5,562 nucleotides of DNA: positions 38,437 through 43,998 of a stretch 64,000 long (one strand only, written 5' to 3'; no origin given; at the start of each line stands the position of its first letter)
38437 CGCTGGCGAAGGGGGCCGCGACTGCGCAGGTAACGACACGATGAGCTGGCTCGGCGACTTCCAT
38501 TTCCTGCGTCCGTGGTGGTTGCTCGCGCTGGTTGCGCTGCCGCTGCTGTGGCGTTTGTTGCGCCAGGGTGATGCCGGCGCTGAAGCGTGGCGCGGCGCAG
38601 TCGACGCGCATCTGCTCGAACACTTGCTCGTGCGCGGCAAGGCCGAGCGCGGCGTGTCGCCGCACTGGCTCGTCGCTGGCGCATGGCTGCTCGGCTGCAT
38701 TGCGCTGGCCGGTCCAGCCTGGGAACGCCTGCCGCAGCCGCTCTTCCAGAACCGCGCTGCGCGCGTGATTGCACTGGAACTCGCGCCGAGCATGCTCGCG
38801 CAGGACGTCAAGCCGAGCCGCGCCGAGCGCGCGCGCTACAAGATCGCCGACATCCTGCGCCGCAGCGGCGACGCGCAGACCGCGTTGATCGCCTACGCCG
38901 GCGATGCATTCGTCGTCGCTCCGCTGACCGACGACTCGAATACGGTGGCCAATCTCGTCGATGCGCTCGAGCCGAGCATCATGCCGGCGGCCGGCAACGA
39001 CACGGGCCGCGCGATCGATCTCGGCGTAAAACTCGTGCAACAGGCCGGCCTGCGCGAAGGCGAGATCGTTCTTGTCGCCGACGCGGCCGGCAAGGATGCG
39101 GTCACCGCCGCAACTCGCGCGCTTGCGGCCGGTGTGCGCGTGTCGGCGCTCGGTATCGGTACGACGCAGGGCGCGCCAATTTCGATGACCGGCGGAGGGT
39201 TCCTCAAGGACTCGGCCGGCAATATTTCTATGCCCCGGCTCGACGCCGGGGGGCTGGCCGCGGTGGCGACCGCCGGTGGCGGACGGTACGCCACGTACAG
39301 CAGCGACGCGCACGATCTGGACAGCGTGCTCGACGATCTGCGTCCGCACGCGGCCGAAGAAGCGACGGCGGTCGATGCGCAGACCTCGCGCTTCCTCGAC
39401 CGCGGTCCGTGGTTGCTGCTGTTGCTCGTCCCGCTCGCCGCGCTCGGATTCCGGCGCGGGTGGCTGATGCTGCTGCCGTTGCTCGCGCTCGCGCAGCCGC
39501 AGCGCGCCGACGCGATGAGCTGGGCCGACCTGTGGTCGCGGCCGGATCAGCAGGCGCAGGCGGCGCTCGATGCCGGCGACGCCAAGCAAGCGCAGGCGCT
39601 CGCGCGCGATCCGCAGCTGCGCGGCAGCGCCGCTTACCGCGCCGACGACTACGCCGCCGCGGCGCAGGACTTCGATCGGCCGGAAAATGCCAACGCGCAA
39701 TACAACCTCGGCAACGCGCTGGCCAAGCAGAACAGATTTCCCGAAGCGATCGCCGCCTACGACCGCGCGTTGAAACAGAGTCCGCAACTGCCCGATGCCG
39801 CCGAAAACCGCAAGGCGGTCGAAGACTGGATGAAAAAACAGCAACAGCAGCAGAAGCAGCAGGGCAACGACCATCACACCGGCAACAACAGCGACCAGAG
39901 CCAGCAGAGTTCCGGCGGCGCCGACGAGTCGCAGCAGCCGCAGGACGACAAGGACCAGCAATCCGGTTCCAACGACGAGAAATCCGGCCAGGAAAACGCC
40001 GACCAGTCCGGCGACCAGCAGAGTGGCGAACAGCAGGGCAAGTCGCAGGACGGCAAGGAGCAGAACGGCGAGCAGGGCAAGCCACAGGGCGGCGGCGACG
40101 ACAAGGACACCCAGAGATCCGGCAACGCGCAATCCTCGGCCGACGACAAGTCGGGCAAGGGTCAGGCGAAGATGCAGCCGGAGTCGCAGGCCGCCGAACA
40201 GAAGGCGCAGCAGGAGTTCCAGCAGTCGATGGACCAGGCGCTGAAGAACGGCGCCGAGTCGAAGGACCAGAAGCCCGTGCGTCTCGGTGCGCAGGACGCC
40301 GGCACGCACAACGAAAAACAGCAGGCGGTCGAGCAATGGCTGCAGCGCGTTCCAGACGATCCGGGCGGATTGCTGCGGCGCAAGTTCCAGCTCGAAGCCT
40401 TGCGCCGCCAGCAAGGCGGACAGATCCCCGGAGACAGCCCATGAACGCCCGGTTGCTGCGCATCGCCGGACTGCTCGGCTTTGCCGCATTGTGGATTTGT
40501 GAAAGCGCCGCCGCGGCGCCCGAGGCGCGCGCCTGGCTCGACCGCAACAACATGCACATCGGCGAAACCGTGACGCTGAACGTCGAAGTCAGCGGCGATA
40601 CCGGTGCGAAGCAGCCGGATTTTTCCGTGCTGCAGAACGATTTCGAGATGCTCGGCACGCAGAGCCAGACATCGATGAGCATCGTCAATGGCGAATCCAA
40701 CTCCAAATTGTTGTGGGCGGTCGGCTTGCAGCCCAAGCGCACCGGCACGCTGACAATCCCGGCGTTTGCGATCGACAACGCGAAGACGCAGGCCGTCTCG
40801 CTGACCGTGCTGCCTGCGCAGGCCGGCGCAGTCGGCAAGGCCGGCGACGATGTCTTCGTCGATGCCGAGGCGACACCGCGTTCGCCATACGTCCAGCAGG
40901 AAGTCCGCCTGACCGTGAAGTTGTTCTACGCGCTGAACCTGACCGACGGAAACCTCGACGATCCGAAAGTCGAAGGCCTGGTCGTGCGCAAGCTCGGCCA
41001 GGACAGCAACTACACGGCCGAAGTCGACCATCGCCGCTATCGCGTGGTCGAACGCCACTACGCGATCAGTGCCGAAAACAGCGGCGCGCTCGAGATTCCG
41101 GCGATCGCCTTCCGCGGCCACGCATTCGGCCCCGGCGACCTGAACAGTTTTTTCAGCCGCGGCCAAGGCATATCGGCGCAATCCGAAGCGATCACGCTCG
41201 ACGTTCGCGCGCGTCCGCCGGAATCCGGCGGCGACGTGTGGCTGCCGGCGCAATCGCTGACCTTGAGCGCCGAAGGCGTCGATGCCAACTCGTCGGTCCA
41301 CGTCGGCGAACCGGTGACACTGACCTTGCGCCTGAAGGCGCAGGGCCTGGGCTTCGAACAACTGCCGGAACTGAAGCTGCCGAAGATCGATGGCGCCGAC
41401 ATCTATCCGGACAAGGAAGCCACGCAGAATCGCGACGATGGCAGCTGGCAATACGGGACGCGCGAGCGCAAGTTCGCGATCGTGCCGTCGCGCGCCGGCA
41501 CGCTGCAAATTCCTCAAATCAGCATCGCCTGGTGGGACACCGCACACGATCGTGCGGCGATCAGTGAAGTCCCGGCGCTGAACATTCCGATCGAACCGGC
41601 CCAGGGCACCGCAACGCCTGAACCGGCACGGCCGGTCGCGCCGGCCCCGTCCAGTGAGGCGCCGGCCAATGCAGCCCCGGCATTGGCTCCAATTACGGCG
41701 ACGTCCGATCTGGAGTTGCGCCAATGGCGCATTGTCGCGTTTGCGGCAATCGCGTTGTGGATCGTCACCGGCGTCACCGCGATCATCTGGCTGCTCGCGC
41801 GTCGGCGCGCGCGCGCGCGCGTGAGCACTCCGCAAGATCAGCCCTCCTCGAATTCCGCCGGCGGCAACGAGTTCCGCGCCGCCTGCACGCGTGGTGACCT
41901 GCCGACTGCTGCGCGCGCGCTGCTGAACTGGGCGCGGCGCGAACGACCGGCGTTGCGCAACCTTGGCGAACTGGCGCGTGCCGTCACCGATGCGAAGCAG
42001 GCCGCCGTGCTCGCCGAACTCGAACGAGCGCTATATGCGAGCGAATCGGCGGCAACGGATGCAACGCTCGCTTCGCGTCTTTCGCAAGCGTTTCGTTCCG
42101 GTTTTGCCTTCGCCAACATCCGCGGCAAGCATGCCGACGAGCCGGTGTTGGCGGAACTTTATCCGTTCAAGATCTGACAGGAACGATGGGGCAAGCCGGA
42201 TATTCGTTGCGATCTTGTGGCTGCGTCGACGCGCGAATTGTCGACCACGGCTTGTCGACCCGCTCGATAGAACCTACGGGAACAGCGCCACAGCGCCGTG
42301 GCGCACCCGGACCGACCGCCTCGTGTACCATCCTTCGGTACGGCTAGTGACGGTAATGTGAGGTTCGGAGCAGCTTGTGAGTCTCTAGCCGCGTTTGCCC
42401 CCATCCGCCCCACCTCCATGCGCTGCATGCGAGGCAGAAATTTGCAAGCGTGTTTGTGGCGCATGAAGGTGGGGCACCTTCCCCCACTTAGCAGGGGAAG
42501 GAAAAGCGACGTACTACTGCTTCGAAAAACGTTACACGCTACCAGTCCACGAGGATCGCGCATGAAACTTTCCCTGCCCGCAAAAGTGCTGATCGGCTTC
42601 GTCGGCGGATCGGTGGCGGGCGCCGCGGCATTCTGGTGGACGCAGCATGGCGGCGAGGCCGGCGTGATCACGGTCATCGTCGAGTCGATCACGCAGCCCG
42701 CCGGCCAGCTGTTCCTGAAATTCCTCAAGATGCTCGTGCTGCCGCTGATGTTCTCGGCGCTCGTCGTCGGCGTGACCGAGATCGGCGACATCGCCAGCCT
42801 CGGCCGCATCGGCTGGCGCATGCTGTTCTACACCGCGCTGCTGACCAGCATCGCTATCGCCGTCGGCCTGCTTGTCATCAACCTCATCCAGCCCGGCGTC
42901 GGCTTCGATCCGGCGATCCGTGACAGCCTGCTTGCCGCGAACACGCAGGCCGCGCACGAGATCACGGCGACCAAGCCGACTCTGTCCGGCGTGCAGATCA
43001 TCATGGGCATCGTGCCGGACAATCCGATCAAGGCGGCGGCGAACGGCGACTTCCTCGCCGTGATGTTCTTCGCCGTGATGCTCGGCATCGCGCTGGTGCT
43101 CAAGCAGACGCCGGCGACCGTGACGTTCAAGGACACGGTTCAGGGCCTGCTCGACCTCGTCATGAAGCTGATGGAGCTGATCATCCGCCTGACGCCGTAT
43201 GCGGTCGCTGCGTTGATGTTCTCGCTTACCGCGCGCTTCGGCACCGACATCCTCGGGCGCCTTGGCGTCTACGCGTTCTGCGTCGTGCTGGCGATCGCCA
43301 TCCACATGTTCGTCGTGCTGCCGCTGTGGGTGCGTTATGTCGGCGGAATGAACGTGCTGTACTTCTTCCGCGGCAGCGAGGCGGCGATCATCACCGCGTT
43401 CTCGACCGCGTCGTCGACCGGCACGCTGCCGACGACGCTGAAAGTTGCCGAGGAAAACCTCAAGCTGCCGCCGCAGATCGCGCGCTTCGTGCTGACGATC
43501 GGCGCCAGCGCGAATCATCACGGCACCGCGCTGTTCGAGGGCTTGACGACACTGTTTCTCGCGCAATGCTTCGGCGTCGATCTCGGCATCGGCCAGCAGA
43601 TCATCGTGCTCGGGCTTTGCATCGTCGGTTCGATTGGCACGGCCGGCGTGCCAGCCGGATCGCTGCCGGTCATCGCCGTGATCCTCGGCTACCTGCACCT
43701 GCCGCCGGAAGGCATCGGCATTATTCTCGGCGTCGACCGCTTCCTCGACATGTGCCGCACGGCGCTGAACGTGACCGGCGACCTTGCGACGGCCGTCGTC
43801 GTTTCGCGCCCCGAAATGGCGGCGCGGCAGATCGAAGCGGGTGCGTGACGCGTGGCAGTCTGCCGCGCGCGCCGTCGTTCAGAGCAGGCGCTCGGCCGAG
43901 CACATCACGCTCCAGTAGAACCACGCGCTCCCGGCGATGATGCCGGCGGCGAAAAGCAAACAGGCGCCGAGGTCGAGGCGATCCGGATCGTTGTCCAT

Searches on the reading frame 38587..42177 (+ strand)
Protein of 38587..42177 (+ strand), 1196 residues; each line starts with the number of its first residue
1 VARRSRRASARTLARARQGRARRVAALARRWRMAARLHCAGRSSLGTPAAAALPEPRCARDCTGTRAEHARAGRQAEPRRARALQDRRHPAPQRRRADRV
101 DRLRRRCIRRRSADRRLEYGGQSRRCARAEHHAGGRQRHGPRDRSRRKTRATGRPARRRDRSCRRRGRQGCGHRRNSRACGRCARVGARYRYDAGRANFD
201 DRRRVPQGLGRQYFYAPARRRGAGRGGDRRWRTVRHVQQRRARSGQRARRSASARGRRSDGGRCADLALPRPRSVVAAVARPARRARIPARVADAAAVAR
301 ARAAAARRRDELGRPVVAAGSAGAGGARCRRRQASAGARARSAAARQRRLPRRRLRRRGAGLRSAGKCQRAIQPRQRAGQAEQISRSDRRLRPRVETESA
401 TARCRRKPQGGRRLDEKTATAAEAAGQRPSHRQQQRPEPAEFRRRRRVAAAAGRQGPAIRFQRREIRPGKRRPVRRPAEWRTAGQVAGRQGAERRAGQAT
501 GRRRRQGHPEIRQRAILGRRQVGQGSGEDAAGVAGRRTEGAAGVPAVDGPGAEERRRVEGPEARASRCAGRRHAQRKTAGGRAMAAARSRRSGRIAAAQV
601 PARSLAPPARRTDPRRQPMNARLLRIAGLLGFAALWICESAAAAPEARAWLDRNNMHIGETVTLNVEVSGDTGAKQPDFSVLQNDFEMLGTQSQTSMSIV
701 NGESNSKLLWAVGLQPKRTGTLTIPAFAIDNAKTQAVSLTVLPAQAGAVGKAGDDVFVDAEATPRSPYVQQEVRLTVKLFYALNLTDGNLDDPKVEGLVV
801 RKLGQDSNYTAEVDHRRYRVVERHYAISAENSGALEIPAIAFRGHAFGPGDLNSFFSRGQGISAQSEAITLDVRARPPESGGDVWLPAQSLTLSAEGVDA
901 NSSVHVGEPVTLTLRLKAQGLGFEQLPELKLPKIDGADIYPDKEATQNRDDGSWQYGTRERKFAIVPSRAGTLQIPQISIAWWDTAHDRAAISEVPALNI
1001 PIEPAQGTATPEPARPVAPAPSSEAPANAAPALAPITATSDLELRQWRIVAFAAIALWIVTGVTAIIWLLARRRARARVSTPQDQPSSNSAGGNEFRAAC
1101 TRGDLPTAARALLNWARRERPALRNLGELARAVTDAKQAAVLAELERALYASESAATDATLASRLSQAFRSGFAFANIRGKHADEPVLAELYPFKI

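Call 42: search_protein_families(library=pfam, proteins=[window:38587-42177:+], max_evalue=0.00001)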
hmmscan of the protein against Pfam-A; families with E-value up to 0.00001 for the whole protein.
window:38587-42177:+ (1196 aa): 2 families
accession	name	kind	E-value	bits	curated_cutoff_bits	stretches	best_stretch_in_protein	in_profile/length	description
PF13584.12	BatD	-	4.8e-31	107.7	24.1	2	651-741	3-92/92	BatD DUF11 like domain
PF25607.1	DUF7939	-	2e-09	38.1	27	1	1094-1156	6-64/81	Domain of unknown function (DUF7939)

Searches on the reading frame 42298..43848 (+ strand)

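Call 42: search_protein_families(library=pfam, proteins=[window:42298-43848:+], max_evalue=0.00001)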
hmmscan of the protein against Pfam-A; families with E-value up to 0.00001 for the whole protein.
window:42298-43848:+ (516 aa): 1 family
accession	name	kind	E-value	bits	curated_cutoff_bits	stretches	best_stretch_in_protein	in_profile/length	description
PF00375.23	SDF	-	3.4e-103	346.1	27.9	1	94-504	2-386/387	Sodium:dicarboxylate symporter family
